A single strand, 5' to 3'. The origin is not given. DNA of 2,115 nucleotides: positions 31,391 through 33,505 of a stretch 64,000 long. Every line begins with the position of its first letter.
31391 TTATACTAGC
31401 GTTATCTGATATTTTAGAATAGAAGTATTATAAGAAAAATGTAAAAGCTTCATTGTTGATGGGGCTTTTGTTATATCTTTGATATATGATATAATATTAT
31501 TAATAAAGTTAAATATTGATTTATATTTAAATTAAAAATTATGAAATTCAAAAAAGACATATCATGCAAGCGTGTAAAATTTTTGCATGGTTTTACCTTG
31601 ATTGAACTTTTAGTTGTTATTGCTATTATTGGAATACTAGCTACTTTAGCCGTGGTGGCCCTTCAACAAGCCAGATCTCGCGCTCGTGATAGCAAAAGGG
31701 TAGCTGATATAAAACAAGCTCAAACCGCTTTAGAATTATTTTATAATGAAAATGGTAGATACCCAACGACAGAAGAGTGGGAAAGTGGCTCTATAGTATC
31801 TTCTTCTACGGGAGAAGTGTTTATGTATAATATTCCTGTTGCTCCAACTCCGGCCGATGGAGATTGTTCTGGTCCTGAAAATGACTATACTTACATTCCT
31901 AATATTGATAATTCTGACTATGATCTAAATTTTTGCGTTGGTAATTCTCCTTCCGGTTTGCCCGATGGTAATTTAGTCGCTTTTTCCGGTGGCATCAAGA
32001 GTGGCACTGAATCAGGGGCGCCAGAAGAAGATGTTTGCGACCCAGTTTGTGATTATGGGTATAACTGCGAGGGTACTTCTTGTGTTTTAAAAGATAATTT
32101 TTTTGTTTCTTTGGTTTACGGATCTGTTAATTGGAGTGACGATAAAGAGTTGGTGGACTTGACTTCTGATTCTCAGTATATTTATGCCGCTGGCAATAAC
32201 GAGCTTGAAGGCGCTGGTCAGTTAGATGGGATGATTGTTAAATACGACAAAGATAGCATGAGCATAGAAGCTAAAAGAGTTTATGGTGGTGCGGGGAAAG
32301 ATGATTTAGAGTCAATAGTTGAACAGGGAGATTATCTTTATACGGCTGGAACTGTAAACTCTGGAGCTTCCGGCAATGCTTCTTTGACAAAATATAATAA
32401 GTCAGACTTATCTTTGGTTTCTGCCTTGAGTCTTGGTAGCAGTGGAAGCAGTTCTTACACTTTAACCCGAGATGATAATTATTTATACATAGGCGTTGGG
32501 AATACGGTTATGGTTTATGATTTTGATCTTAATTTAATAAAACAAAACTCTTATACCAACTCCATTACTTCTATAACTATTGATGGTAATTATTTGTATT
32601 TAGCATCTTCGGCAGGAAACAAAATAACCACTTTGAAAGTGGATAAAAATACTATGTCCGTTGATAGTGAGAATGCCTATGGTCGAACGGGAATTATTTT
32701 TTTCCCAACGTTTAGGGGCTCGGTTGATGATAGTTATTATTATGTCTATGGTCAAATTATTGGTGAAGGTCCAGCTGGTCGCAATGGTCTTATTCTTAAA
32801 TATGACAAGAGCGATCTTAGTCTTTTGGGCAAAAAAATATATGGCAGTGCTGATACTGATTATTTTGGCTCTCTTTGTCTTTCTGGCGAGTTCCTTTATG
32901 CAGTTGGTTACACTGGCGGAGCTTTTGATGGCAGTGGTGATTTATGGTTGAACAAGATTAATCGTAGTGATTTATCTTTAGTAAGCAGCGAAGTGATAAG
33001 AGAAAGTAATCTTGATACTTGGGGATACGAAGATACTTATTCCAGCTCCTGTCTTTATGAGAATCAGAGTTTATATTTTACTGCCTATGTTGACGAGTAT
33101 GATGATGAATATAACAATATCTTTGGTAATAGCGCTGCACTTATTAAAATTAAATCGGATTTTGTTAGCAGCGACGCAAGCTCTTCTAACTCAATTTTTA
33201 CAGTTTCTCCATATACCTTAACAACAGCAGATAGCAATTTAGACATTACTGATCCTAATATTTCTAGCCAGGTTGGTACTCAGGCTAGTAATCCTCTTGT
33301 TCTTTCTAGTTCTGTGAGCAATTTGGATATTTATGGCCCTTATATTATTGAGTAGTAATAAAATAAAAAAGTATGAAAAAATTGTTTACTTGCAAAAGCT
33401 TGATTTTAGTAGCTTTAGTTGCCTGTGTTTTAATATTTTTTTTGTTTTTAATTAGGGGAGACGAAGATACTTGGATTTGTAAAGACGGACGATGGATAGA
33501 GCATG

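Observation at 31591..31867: Two prepilin-like genes 31 kb apart share a near-identical 5' cassette but carry unrelated C-terminal payload domains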

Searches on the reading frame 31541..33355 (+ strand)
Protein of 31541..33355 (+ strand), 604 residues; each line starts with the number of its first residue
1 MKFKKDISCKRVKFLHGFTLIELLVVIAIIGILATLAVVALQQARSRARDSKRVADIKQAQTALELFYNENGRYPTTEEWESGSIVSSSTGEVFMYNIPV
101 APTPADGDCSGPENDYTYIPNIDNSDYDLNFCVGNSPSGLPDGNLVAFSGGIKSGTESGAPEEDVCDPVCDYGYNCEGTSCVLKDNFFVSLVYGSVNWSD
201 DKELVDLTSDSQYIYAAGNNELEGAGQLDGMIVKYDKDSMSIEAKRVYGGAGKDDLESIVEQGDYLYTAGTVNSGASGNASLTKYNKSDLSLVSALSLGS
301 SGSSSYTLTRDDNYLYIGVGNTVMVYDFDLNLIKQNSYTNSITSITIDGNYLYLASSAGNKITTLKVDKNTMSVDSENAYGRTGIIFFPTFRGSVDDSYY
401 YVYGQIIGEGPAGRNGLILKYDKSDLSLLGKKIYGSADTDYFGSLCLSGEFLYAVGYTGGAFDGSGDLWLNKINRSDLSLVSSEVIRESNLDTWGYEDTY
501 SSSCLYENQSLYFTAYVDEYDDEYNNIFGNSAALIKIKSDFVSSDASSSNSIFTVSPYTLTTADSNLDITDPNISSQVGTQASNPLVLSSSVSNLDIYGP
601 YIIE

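Call 7: search_protein_families(library=pfam, proteins=[window:31541-33355:+], max_evalue=0.1)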
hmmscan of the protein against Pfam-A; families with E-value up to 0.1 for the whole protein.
window:31541-33355:+ (604 aa): 4 families
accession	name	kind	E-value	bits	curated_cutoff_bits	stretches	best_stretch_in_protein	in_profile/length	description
PF07963.17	N_methyl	-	1.5e-06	27.9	21.2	1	16-37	5-26/27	Prokaryotic N-terminal methylation motif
PF08334.16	T2SSG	-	0.0034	17.9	21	1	44-79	5-40/108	Type II secretion system (T2SS), protein G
PF15911.12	Beta-prop_WDR19_2nd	-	0.028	14.1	27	1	311-371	36-97/275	WDR19 second beta-propeller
PF17972.7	bMG5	-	0.041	14.7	26.5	0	327-364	4-41/127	Bacterial Alpha-2-macroglobulin MG5 domain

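Call 8: search_protein_families(library=ncbifam, proteins=[window:31541-33355:+], max_evalue=0.1)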
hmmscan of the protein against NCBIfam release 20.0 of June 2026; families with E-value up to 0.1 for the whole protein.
window:31541-33355:+ (604 aa): 14 families
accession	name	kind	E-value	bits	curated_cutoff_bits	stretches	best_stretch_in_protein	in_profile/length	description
TIGR01710.1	typeII_sec_gspG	equivalog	2.2e-13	50.4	88.85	1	16-79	1-64/134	type II secretion system major pseudopilin GspG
NF041775.1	typeIV_PilA_Myxo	equivalog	2.3e-10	40.8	400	1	16-76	11-71/214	type IV pilin protein PilA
TIGR01708.2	typeII_sec_gspH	equivalog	3.3e-08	33.7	80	1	16-49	2-35/169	type II secretion system minor pseudopilin GspH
TIGR02532.1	IV_pilin_GFxxxE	domain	4.9e-08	32.5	16.3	1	16-38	2-24/24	prepilin-type N-terminal cleavage/methylation domain-containing protein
NF040999.1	pilin_ComGC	equivalog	8.1e-08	32.4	75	1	16-89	2-75/84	competence type IV pilus major pilin ComGC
NF007862.0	PRK10574.1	equivalog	1.4e-06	28.5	138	1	16-79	5-68/145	prepilin peptidase-dependent pilin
NF041013.1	T4P_ComGE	equivalog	7.8e-05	22.7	49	1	15-64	3-53/83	competence type IV pilus minor pilin ComGE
TIGR02596.1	TIGR02596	subfamily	8.8e-05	22.7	70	1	18-56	1-42/196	Verru_Chthon cassette protein D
NF007800.0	PRK10506.1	equivalog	0.0011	18.8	158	1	15-57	8-50/163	prepilin peptidase-dependent protein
TIGR02599.1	TIGR02599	subfamily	0.0014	17.9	256.5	1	17-65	1-50/361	Verru_Chthon cassette protein C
TIGR01711.1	gspJ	equivalog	0.0033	17.2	64.85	1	17-65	2-54/192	type II secretion system minor pseudopilin GspJ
TIGR01707.1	gspI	equivalog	0.0059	17.1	44.35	1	17-48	1-31/101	type II secretion system minor pseudopilin GspI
NF040982.1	ComGD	equivalog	0.012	16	70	1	17-49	3-35/139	competence type IV pilus minor pilin ComGD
NF041002.1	pilin_ComGF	equivalog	0.036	14.3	80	1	16-49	2-35/139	competence type IV pilus minor pilin ComGF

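Call 18: find_encoding_contigs(protein=window:31541-33355:+, flank=10000)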
Protein window:31541-33355:+ (604 aa): 5 contigs read that carry it; 2 places shown.
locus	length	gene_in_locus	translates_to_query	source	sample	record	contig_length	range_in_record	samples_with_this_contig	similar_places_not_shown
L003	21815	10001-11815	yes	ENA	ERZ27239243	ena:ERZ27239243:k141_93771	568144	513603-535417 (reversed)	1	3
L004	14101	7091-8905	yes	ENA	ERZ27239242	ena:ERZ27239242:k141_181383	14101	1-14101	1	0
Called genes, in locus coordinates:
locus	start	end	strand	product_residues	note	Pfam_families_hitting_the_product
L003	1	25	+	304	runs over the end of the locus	PF18920:DUF5671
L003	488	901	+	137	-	-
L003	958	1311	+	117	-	-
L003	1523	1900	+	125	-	-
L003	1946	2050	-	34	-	-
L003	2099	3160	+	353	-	PF01699:Na_Ca_ex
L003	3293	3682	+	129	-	-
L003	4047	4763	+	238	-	-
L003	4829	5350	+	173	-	-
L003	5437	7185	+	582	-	PF00005:ABC_tran, PF02463:SMC_N (faint), PF13304:AAA_21 (faint), PF12848:ABC_tran_Xtn, PF00005:ABC_tran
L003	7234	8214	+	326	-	PF03773:ArsP_1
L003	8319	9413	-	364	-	PF13529:Peptidase_C39_2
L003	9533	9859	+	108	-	-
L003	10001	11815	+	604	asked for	PF07963:N_methyl (weak)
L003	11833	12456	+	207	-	PF10648:Gmad2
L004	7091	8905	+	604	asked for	PF07963:N_methyl (weak)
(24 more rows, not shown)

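Call 33: predict_structure(protein=window:31541-33355:+)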
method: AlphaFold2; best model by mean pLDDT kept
length: 604 residues; sequences in the alignment: 1
mean_pLDDT: 39.0   pTM: 0.25
mean pLDDT of the five models: 39.0, 31.0, 30.0, 29.6, 27.7
residues with pLDDT >= 90: 0; 70-90: 19; 50-70: 30; < 50: 555
segments of 3 or more residues with pLDDT < 50: 44-262, 264-316, 318-448, 457-470, 475-512, 514-536, 538-604
pLDDT, mean of each block of 10 residues (from residue 1): 48 59 80 74 43 35 42 41 32 30 40 41 37 38 33 34 37 39 32 26 27 36 36 39 39 36 42 31 39 28 37 46 45 43 40 39 37 30 29 38 35 38 40 33 47 48 41 46 29 31 43 43 36 44 41 36 35 32 30 38 25
secondary structure, 60 per line:
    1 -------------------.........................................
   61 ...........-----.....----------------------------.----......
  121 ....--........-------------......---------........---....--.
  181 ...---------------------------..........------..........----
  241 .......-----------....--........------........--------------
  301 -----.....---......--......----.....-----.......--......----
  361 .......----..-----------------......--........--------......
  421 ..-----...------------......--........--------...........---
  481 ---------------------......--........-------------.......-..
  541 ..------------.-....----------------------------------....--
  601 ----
elements in order: H20-71 H77-81 E115-124 E127-134 E148-153 H163-170 E174-177 E180-183 E211-220 E227-236 E241-247 E259-262 E265-272 E279-286 E306-310 E314-319 E322-327 E332-336 E342-348 E351-356 E361-367 E391-396 E399-406 E415-422 E428-430 E443-448 E451-458 E467-474 E502-507 E510-517 E531-537 H539-542 H557-560 E595-598

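Call 53: predict_structure(alignment_id=A2)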
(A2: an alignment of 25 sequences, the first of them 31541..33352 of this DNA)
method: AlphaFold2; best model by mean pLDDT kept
length: 604 residues; sequences in the alignment: 25
mean_pLDDT: 83.0   pTM: 0.71
mean pLDDT of the five models: 83.0, 81.9, 81.7, 81.1, 80.4
residues with pLDDT >= 90: 250; 70-90: 253; 50-70: 64; < 50: 37
segments of 3 or more residues with pLDDT < 50: 1-18, 157-164, 462-464, 492-499
pLDDT, mean of each block of 10 residues (from residue 1): 40 48 83 84 82 89 91 89 85 87 64 75 84 78 87 65 55 71 80 73 91 94 82 91 90 90 97 73 97 92 80 96 96 94 95 91 95 95 86 94 92 89 96 90 93 88 67 96 81 45 86 80 61 89 70 81 91 86 89 82 80
secondary structure, 60 per line:
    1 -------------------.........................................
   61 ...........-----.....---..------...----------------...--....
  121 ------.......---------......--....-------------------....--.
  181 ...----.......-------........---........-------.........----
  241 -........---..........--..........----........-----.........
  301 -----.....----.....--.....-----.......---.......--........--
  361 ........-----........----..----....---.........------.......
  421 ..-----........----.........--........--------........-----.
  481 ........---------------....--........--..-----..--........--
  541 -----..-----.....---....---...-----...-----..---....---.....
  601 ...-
elements in order: H20-71 H77-81 E93-95 E117-120 E127-133 E143-148 E151-154 E174-177 E180-183 E188-194 E202-209 E213-220 E228-236 E242-249 E253-262 E265-274 E279-286 E292-300 E306-310 E315-319 E322-326 E332-338 E342-348 E351-358 E361-368 E374-381 E392-395 E399-407 E414-422 E428-435 E440-448 E451-458 E467-474 E480-488 E504-507 E510-517 E531-538 E553-557 E561-564 E568-570 E576-578 E589-592 E596-603

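Call 56: fold_search(model_id=the predicted structure, library=pdb)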
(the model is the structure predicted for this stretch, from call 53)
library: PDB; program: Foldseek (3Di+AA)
matches with E <= 10: 1333; with E <= 0.001: 374
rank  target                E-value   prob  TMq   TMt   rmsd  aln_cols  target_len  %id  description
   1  7ron                  3.5e-11  1.00  0.48  0.46   3.9       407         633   17  Crystal structure of the Friedel-Crafts alkylating enzyme CylK from Cylindospermum licheniforme (released 2022-03-23)
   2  3vgz_A                5.2e-08  1.00  0.40  0.72   5.2       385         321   14  Crystal structure of E. coli YncE (released 2011-11-16)
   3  4h5j_B                6.6e-08  1.00  0.39  0.63   5.5       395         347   12  Crystal Structure of the Guanine Nucleotide Exchange Factor Sec12 (P64 form) (released 2012-11-07)
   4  9cnx_B                6.6e-08  1.00  0.33  0.51   7.8       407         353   10  CryoEM structure of BAM in complex with the PTB1 closed-state inhibitor (in DDM detergent) (released 2024-12-25)
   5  4h5i_B                9.6e-08  1.00  0.40  0.65   5.4       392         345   13  Crystal Structure of the Guanine Nucleotide Exchange Factor Sec12 (P1 form) (released 2012-11-07)
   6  4h5i_A                1.4e-07  1.00  0.40  0.64   5.4       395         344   12  Crystal Structure of the Guanine Nucleotide Exchange Factor Sec12 (P1 form) (released 2012-11-07)
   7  3vh0_A                1.6e-07  1.00  0.40  0.71   5.4       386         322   14  Crystal structure of E. coli YncE complexed with DNA (released 2011-11-16)
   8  6l8a_F                1.7e-07  1.00  0.37  0.48   8.0       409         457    9  Tetrathionate hydrolase from Acidithiobacillus ferrooxidans (released 2020-11-11)
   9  1l0q_A                1.8e-07  1.00  0.35  0.51  15.5       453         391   13  Tandem YVTN beta-propeller and PKD domains from an archaeal surface layer protein (released 2002-11-06)
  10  5tf2                  2.0e-07  1.00  0.36  0.58   5.5       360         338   13  CRYSTAL STRUCTURE OF THE WD40 DOMAIN OF THE HUMAN PROLACTIN REGULATORY ELEMENT-BINDING PROTEIN (released 2016-11-23)
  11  7klj_A                2.1e-07  1.00  0.35  0.62   5.6       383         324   10  Crystal structure of the WD-repeat domain of human KIF21A (released 2020-12-16)
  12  6g6o_A                2.1e-07  1.00  0.32  0.55   8.4       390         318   10  Crystal structure of the computationally designed Ika8 protein: crystal packing No.1 in P63 (released 2018-11-28)
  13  8okv_D                2.4e-07  1.00  0.32  0.56   8.2       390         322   10  lipoprotein BT2095 from Bacteroides thetaiotamicron bound to cyanocobalamin CnCbl (released 2023-09-20)
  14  7klj_B                2.7e-07  1.00  0.36  0.64   5.3       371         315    9  Crystal structure of the WD-repeat domain of human KIF21A (released 2020-12-16)
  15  8bwc_B                3.4e-07  1.00  0.34  0.51   7.8       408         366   11  E. coli BAM complex (BamABCDE) wild-type (released 2023-05-24)
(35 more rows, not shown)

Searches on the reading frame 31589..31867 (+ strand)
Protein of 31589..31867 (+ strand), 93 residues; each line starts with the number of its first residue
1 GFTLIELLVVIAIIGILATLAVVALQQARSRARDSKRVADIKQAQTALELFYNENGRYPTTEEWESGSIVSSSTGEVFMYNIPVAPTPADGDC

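Call 15: find_homologous_proteins(query=window:31589-31867:+, max_evalue=1e-10)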
Query window:31589-31867:+ (93 aa): 4586 proteins with E <= 1e-10 among 8000 candidates; the best 120 are listed.
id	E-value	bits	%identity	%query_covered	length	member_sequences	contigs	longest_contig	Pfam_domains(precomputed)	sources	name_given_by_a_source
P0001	1.2e-34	135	76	100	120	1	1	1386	PF07963.18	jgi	-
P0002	2.8e-32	128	66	99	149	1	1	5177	PF07963.18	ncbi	ncbi:MAG: prepilin-type N-terminal cleavage/methylation domain-containing protein, partial [Patescib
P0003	6.4e-32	127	91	69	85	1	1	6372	PF07963.18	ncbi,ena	-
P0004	7.4e-32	127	69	99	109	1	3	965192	PF07963.18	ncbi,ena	ncbi:MAG: prepilin-type N-terminal cleavage/methylation domain-containing protein [Candidatus Falkow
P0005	1.1e-30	123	68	100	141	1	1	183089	PF07963.18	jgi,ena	-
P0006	2.7e-30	122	61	100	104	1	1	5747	PF07963.18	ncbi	ncbi:MAG: prepilin-type N-terminal cleavage/methylation domain-containing protein, partial [Patescib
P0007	3.9e-30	121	68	100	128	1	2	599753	PF07963.18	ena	-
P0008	4.1e-30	121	67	99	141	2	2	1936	PF07963.18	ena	-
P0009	1.3e-29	119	65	100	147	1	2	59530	PF07963.18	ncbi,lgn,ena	-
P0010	1.7e-29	119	66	100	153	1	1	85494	PF07963.18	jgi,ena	-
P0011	3.0e-29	118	67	100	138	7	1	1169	PF07963.18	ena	-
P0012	3.5e-29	118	68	100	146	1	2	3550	PF07963.18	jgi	jgi:prepilin-type N-terminal cleavage/methylation domain-containing protein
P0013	3.8e-29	118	60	99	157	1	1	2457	PF07963.18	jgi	jgi:prepilin-type N-terminal cleavage/methylation domain-containing protein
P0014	5.6e-29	117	69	100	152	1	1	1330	PF07963.18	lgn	-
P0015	6.8e-29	117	66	100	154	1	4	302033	PF07963.18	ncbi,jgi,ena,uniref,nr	ncbi:hypothetical protein CVU82_00650 [Candidatus Falkowbacteria bacterium HGW-Falkowbacteria-1]|jgi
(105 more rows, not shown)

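Call 31: find_encoding_contigs(protein=P0015, flank=10000, max_places=4)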
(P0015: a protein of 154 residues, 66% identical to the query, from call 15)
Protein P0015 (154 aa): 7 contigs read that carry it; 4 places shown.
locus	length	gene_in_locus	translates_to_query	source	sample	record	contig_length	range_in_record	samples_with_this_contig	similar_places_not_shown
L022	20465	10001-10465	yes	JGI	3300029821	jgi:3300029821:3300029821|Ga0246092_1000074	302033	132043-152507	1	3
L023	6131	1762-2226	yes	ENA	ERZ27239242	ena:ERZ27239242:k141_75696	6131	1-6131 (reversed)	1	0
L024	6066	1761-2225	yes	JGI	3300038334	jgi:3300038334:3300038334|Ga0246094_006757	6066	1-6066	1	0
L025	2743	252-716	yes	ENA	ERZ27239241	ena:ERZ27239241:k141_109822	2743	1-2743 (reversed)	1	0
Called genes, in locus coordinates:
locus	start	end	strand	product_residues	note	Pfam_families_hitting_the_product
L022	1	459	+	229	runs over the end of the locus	PF00696:AA_kinase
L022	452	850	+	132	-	PF01741:MscL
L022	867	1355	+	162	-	PF02075:RuvC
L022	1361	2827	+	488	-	PF08323:Glyco_transf_5, PF13439:Glyco_transf_4, PF00534:Glycos_transf_1, PF13692:Glyco_trans_1_4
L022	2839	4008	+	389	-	PF01074:Glyco_hydro_38N (weak), PF03065:Glyco_hydro_57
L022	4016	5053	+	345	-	PF01636:APH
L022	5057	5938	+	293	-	PF02811:PHP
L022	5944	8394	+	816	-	-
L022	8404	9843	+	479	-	PF08245:Mur_ligase_M, PF02875:Mur_ligase_C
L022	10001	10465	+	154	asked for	PF07963:N_methyl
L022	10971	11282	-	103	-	PF18291:HU-HIG (weak), PF00216:Bac_DNA_binding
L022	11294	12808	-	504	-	PF12072:RNase_Y_N, PF08668:HDOD (faint), PF00013:KH_1, PF22891:KH_PNO1_2nd (weak), PF01966:HD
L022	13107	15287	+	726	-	PF09826:Beta_propel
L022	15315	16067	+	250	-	-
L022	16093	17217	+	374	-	PF13180:PDZ_2, PF17820:PDZ_6 (faint)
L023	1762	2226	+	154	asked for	PF07963:N_methyl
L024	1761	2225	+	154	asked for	PF07963:N_methyl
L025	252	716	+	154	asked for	PF07963:N_methyl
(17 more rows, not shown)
